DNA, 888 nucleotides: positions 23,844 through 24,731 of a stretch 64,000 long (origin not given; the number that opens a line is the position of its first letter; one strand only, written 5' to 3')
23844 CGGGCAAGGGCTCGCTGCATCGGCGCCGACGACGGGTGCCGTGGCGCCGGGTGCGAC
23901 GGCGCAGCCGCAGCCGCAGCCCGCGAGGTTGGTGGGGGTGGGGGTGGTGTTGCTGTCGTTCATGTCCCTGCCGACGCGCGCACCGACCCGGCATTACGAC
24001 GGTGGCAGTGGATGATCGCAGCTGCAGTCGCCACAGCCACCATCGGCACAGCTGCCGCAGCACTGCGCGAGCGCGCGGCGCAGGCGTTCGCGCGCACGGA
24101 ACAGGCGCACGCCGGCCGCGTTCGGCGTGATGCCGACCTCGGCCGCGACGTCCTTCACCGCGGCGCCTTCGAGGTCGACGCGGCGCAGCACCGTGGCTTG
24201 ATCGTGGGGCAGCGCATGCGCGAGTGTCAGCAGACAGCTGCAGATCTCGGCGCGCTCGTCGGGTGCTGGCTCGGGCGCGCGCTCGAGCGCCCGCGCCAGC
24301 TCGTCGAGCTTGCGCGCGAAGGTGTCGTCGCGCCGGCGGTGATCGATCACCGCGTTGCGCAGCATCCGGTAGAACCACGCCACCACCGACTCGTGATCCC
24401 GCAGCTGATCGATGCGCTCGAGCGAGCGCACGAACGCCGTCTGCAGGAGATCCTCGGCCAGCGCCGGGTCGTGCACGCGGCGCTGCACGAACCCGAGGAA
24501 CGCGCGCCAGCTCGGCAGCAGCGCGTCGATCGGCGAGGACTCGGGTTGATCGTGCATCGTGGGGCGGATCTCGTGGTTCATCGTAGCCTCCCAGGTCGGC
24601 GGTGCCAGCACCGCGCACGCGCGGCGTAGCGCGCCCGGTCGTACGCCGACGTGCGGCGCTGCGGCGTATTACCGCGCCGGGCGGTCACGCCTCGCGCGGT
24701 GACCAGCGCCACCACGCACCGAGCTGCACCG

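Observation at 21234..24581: Metal/redox-stress-like cassette: CorE-type ECF sigma with Cys-rich tail, 56-aa metallothionein-like peptide, SAM methyltransferase, MsrB, 12-bp tandem repeats, then a second ECF sigma/anti-sigma pair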

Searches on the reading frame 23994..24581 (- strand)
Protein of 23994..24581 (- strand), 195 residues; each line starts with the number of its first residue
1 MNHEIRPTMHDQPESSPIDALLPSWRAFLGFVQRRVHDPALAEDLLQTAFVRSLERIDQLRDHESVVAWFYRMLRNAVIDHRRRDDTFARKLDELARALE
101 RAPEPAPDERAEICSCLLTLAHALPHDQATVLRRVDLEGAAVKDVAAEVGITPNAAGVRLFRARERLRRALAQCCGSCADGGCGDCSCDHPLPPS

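Call 6: search_protein_families(library=pfam, proteins=[window:23994-24581:-], max_evalue=0.1)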
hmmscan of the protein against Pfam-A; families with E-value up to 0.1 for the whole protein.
window:23994-24581:- (195 aa): 5 families
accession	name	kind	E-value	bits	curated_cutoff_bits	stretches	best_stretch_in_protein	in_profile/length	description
PF04542.20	Sigma70_r2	-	5.7e-13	48.9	24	1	29-86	10-69/71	Sigma-70 region 2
PF08281.18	Sigma70_r4_2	-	4.9e-08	32.9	25.7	1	116-167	3-54/54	Sigma-70, region 4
PF07638.17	Sigma70_ECF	-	1.5e-07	32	21.1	1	45-171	52-183/185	ECF sigma factor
PF04545.22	Sigma70_r4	-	0.0024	17.8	24.1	1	123-168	4-49/50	Sigma-70, region 4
PF18558.8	HTH_51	-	0.081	13.1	50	0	52-77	53-78/88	Methyltransferase, Helix-turn-helix domain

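Call 7: search_protein_families(library=ncbifam, proteins=[window:23994-24581:-], max_evalue=0.1)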
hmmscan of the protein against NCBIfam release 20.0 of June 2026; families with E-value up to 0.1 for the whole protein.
window:23994-24581:- (195 aa): 73 families (the best 25 are shown)
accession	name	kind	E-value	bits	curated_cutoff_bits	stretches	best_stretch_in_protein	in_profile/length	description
NF007215.0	PRK09637.1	equivalog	7.2e-29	101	212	1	30-177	16-160/181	RNA polymerase sigma factor SigZ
TIGR02959.1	SigZ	equivalog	9.9e-29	100.3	168.65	1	30-179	10-156/170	RNA polymerase sigma factor SigZ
NF058625.1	sigma_PG0214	equivalog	2.5e-21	76.1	130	1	27-172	16-162/170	GFO_1088 family ECF-type sigma factor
TIGR02937.1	sigma70-ECF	superfamily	3.8e-20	72.2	42.9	1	26-171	12-165/165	sigma-70 family RNA polymerase sigma factor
TIGR02989.1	Sig-70_gvs1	subfamily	2.7e-19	69.7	124.55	1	26-169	12-156/158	RNA polymerase sigma-70 factor, Rhodopirellula/Verrucomicrobium family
TIGR02950.1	SigM_subfam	subfamily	4.4e-18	65.6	147.95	1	31-170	16-157/159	RNA polymerase sigma factor, SigM family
NF009164.0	PRK12511.1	equivalog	2.5e-17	63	185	1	20-169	12-157/182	RNA polymerase sigma factor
NF009166.1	PRK12513.1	equivalog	1.4e-16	60.8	206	1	28-173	35-188/193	RNA polymerase sigma factor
TIGR02985.1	Sig70_bacteroi1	subfamily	7.5e-16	58.8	126.4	1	27-171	13-162/162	RNA polymerase sigma-70 factor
NF007227.0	PRK09645.1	subfamily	1.8e-14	54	202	1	26-173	24-172/177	sigma-70 family RNA polymerase sigma factor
TIGR02983.1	SigE-fam_strep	subfamily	3e-14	53.2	141.55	1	26-172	17-159/162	SigE family RNA polymerase sigma factor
NF008888.0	PRK11922.1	equivalog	3.8e-14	52.9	204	1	37-176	52-201/231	RNA polymerase sigma factor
NF007225.0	PRK09643.1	equivalog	3.1e-13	49.9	190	1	35-173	47-184/204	RNA polymerase sigma factor SigM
TIGR02952.1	Sig70_famx2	equivalog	9.3e-13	48.4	206.45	1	31-171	27-170/170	ECF subfamily RNA polymerase sigma factor, BldN family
TIGR02943.1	Sig70_famx1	hypoth_equivalog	8.2e-12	45.3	162.2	2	25-85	12-72/188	RNA polymerase sigma-70 factor, TIGR02943 family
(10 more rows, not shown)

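Call 10: find_homologous_proteins(query=window:23994-24581:-, max_evalue=1e-10)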
Query window:23994-24581:- (195 aa): 1097 proteins with E <= 1e-10 among 2189 candidates; the best 120 are listed.
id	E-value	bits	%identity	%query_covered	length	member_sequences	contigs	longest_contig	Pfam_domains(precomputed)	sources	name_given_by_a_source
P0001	1.2e-123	428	98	100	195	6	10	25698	PF07638.18,PF04542.21,PF08281.19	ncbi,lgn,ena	-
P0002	3.6e-68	247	66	91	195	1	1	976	PF07638.18,PF04542.21,PF08281.19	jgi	-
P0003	3.6e-67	244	64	89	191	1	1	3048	PF07638.18,PF04542.21,PF08281.19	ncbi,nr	ncbi:MAG: sigma-70 family RNA polymerase sigma factor [Deltaproteobacteria bacterium]|nr:sigma-70 fa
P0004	9.9e-67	242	61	100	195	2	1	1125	PF04542.21,PF08281.19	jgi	jgi:RNA polymerase sigma factor (sigma-70 family)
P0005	1.2e-66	242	69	88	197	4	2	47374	PF04542.21,PF08281.19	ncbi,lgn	-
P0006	5.5e-66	240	68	88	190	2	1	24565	PF04542.21,PF08281.19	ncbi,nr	ncbi:MAG: sigma-70 family RNA polymerase sigma factor [Nannocystaceae bacterium]|nr:sigma-70 family 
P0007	2.2e-65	238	63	91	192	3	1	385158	PF07638.18,PF04542.21,PF08281.19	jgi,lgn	jgi:RNA polymerase sigma-70 factor (ECF subfamily)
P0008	1.2e-64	235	64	92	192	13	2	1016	PF07638.18,PF04542.21,PF08281.19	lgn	-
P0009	8.4e-64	233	60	94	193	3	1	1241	PF07638.18,PF04542.21,PF08281.19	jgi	jgi:RNA polymerase sigma factor (sigma-70 family)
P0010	1.1e-63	232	63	88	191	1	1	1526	PF07638.18,PF04542.21,PF08281.19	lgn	-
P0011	1.4e-63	232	62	92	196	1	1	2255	PF04542.21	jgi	jgi:RNA polymerase sigma-70 factor (ECF subfamily)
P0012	1.8e-62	228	61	91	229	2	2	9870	PF07638.18,PF04542.21,PF08281.19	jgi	jgi:RNA polymerase sigma factor (sigma-70 family)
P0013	3.3e-62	227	61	94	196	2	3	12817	PF04542.21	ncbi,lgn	-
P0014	6.9e-62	226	62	90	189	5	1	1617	PF07638.18,PF04542.21,PF08281.19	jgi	jgi:RNA polymerase sigma factor (sigma-70 family)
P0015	7.5e-62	226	57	94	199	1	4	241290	PF07638.18,PF04542.21,PF08281.19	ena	-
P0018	2.0e-59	218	62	92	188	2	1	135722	PF04542.21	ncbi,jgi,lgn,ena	-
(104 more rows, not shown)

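Call 12: find_encoding_contigs(protein=P0001, flank=5000, max_places=4)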
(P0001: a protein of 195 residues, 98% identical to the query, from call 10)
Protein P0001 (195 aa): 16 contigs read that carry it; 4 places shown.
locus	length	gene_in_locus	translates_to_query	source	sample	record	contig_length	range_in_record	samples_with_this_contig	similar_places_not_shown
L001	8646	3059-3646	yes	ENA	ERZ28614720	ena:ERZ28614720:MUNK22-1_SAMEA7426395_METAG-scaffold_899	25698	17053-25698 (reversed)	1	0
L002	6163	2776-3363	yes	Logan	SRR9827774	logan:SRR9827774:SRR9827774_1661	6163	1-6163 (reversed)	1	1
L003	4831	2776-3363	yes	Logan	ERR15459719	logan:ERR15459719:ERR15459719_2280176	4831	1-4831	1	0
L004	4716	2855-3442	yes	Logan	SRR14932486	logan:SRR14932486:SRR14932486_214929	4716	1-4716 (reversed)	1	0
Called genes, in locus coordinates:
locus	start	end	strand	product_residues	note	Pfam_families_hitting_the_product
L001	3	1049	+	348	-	?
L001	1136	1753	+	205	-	PF03942:DTW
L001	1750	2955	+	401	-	-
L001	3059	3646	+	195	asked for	PF04542:Sigma70_r2, PF07638:Sigma70_ECF, PF08281:Sigma70_r4_2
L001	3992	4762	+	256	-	PF13489:Methyltransf_23, PF08241:Methyltransf_11 (weak), PF08242:Methyltransf_12, PF13649:Methyltransf_25 (weak)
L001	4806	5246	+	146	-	PF01641:SelR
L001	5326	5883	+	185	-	PF04542:Sigma70_r2, PF07638:Sigma70_ECF (weak), PF08281:Sigma70_r4_2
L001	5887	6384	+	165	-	-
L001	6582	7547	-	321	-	-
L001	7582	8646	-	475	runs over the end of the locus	-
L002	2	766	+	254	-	?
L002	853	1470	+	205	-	PF03942:DTW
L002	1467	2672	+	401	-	-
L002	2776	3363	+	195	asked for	PF04542:Sigma70_r2, PF07638:Sigma70_ECF, PF08281:Sigma70_r4_2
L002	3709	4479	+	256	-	PF13489:Methyltransf_23, PF08241:Methyltransf_11 (weak), PF08242:Methyltransf_12, PF13649:Methyltransf_25 (weak)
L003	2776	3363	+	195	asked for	PF04542:Sigma70_r2, PF07638:Sigma70_ECF, PF08281:Sigma70_r4_2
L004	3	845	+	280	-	?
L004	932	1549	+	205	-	PF03942:DTW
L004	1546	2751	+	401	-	-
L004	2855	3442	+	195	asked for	PF04542:Sigma70_r2, PF07638:Sigma70_ECF, PF08281:Sigma70_r4_2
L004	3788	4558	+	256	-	PF13489:Methyltransf_23, PF08241:Methyltransf_11 (weak), PF08242:Methyltransf_12, PF13649:Methyltransf_25 (weak)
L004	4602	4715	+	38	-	?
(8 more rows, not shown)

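Call 13: find_encoding_contigs(protein=P0005, flank=5000, max_places=3)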
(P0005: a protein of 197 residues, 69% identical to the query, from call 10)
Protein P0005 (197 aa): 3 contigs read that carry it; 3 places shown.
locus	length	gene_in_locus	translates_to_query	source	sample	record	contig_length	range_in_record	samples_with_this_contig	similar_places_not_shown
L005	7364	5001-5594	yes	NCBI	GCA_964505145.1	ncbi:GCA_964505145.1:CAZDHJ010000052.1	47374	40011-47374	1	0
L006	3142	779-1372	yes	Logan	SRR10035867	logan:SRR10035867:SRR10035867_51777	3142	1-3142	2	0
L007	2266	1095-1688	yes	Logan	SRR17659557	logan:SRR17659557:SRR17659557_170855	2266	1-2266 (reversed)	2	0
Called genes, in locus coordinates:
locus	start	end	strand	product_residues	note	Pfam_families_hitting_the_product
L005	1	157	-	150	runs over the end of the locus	PF20791:Acyl-ACP_TE_C (faint), PF01643:Acyl-ACP_TE, PF13279:4HBT_2, PF03061:4HBT (weak)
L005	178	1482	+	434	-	-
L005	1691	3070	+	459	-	-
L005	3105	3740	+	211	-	PF03942:DTW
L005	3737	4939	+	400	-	-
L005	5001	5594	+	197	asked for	PF04542:Sigma70_r2, PF08281:Sigma70_r4_2 (weak)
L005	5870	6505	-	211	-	PF01402:RHH_1 (faint)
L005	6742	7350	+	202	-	-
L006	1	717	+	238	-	?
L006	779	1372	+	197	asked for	PF04542:Sigma70_r2, PF08281:Sigma70_r4_2 (weak)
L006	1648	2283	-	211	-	PF01402:RHH_1 (faint)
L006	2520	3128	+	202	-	-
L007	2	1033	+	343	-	?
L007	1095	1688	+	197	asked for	PF04542:Sigma70_r2, PF08281:Sigma70_r4_2 (weak)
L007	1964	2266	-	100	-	?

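Call 14: find_encoding_contigs(protein=P0006, flank=5000, max_places=3)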
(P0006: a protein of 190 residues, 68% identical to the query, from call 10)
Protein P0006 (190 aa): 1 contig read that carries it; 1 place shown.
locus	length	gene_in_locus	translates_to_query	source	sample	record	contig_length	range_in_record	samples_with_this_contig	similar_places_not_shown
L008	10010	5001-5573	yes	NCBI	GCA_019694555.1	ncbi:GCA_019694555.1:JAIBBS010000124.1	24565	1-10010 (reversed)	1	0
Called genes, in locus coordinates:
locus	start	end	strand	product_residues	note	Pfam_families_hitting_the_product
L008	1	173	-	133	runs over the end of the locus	PF01643:Acyl-ACP_TE, PF20791:Acyl-ACP_TE_C (faint), PF13279:4HBT_2, PF03061:4HBT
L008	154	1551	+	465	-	-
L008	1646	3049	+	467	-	-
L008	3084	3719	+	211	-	PF03942:DTW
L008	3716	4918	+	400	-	-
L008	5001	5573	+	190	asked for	PF04542:Sigma70_r2, PF08281:Sigma70_r4_2 (weak)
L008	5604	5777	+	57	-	-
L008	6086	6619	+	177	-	-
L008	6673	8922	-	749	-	PF07715:Plug, PF00593:TonB_dep_Rec_b-barrel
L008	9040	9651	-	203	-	-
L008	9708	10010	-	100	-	?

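Call 24: find_related_loci(query=A1, collection=genome_contigs, flank=4000)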
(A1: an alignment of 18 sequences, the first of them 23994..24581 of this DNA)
Query A1 (195 aa) in genome_contigs; peptide patterns used: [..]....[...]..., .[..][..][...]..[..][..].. (x = any residue, [..] = any of these).
600 stretches matched a pattern (row limit reached: there are more); 475 encode a relative of the query (tblastn E <= 1e-3); the best 80 are kept; 80 distinct loci.
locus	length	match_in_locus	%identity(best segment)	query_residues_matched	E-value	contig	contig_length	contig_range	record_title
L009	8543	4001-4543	63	15-195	2e-68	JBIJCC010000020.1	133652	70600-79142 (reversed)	MAG: Nannocystaceae bacterium isolate ME2006-08-18D11_3300042945_group2_bin121 Rohwer_bin1479_scaffold_49_c1, whole geno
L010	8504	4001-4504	57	21-188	4e-59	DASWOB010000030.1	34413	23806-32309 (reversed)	MAG TPA_asm: Thermoanaerobaculia bacterium isolate SMAG_U3429 k141_460962, whole genome shotgun sequence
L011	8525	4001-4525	55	21-195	4e-57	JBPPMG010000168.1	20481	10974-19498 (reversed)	MAG: Thermoanaerobaculia bacterium isolate BIOS2019_out_097 k131_437504, whole genome shotgun sequence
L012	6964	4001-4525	55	21-195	3e-55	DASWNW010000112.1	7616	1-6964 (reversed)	MAG TPA_asm: Thermoanaerobaculia bacterium isolate SMAG_U3424 k141_437845, whole genome shotgun sequence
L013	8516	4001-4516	53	18-189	3e-55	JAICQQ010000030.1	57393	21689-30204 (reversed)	MAG: Polyangiaceae bacterium isolate TY_HY_2_bin.55 k141_1293537_length_57393_cov_121.2129, whole genome shotgun sequenc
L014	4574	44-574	53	12-188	5e-55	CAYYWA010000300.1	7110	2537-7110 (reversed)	MAG TPA_asm: uncultured Sorangium sp. isolate SRP144015_co1_1 genome assembly, contig: NODE_4522_length_7110_cov_8.02919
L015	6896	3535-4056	52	12-188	9e-55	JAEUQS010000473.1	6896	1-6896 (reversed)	MAG: Acidobacteria bacterium isolate new MAG-257 k141_697351, whole genome shotgun sequence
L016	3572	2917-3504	50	8-193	4e-55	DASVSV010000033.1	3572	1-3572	MAG TPA_asm: Thermoanaerobaculia bacterium isolate SMAG_U3271 k141_173155, whole genome shotgun sequence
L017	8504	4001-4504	52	21-188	2e-54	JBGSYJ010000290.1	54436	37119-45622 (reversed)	MAG: Thermoanaerobaculia bacterium isolate JTS-RE88 k141_10108099, whole genome shotgun sequence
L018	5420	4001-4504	55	21-188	2e-54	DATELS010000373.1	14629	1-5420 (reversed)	MAG TPA_asm: Thermoanaerobaculia bacterium isolate SMAG_U8922 k141_1043897, whole genome shotgun sequence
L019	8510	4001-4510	54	21-190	1e-54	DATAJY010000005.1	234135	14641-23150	MAG TPA_asm: Thermoanaerobaculia bacterium isolate SMAG_U6924 k141_2636, whole genome shotgun sequence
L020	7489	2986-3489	55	21-188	1e-54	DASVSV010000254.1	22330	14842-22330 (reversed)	MAG TPA_asm: Thermoanaerobaculia bacterium isolate SMAG_U3271 k141_133977, whole genome shotgun sequence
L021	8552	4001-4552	50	12-191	4e-54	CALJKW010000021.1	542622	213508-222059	MAG TPA_asm: uncultured Myxococcales bacterium isolate SRR6227243_bin.56_CONCOCT_v1.1_MAG genome assembly, contig: ERZ79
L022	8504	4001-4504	55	21-188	3e-54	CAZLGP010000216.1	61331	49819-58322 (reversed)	MAG TPA_asm: uncultured Thermoanaerobaculia bacterium isolate binchicken_co31_43 genome assembly, contig: k141_2727468,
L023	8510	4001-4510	54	21-190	4e-54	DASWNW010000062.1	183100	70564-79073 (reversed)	MAG TPA_asm: Thermoanaerobaculia bacterium isolate SMAG_U3424 k141_219628, whole genome shotgun sequence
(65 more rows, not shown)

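Call 27: find_encoding_contigs(protein=P0007, flank=4000, max_places=2)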
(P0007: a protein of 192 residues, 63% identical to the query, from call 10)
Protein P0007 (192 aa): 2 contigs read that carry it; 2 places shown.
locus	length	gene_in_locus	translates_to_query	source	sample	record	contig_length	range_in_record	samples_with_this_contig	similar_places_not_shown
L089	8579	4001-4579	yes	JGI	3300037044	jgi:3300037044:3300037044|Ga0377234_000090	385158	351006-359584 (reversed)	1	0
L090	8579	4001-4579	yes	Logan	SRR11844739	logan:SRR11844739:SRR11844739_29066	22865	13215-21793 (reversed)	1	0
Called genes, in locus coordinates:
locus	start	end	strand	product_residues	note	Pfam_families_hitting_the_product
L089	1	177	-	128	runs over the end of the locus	-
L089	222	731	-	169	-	PF14230:DUF4333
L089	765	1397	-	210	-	-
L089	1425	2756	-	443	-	PF00999:Na_H_Exchanger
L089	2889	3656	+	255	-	-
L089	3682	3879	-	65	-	-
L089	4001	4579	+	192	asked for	PF04542:Sigma70_r2, PF07638:Sigma70_ECF (weak), PF08281:Sigma70_r4_2 (weak)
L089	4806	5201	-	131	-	-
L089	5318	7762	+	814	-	PF13757:VIT_2 (weak), PF08487:VIT, PF05762:VWA_CoxE, PF00092:VWA, PF13519:VWA_2, PF13768:VWA_3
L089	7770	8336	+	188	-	-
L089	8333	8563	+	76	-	-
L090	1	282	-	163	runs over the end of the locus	-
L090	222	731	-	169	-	PF14230:DUF4333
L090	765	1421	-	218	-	-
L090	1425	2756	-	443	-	PF00999:Na_H_Exchanger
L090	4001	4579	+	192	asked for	PF04542:Sigma70_r2, PF07638:Sigma70_ECF (weak), PF08281:Sigma70_r4_2 (weak)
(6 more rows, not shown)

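Call 28: find_encoding_contigs(protein=P0015, flank=4000, max_places=2)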
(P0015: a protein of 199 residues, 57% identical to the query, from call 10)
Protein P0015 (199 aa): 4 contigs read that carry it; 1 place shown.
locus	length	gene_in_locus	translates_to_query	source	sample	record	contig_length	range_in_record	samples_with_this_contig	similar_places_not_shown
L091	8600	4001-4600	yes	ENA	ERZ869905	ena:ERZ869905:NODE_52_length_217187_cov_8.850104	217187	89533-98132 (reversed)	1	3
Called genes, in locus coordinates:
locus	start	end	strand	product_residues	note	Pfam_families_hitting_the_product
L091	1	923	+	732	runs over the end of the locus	PF08446:PAS_2, PF01590:GAF, PF00360:PHY, PF00512:HisKA, PF02518:HATPase_c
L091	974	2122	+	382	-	PF00069:Pkinase, PF01636:APH (faint), PF07714:PK_Tyr_Ser-Thr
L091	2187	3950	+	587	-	-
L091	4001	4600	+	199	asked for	PF07638:Sigma70_ECF, PF04542:Sigma70_r2, PF08281:Sigma70_r4_2 (weak)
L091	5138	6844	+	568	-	PF00672:HAMP, PF00211:Guanylate_cyc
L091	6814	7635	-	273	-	-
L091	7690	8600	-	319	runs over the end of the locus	-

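Call 29: find_encoding_contigs(protein=P0018, flank=4000, max_places=2)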
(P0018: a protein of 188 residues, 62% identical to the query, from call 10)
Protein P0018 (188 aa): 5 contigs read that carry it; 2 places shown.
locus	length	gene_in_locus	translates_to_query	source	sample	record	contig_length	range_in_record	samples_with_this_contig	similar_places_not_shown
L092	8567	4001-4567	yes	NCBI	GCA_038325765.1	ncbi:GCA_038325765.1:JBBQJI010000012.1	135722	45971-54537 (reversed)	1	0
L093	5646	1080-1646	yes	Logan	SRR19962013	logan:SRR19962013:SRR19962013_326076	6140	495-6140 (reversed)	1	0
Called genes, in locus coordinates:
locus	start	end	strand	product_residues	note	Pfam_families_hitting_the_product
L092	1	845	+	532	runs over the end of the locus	PF01512:Complex1_51K, PF10589:NADH_4Fe-4S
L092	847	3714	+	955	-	PF13510:Fer2_4, PF10588:NADH-G_4Fe-4S_3, PF12838:Fer4_7, PF22117:Fer4_Nqo3, PF04879:Molybdop_Fe4S4, PF00384:Molybdopterin, PF01568:Molydop_binding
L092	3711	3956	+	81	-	PF11390:FdsD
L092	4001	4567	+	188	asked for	PF04542:Sigma70_r2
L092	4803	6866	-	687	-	-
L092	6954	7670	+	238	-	PF14113:Tae4, PF01471:PG_binding_1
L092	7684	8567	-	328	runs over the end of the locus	PF00248:Aldo_ket_red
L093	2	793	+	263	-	?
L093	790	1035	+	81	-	PF11390:FdsD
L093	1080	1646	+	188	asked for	PF04542:Sigma70_r2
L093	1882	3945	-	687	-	-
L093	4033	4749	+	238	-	PF14113:Tae4, PF01471:PG_binding_1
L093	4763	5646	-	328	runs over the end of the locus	PF00248:Aldo_ket_red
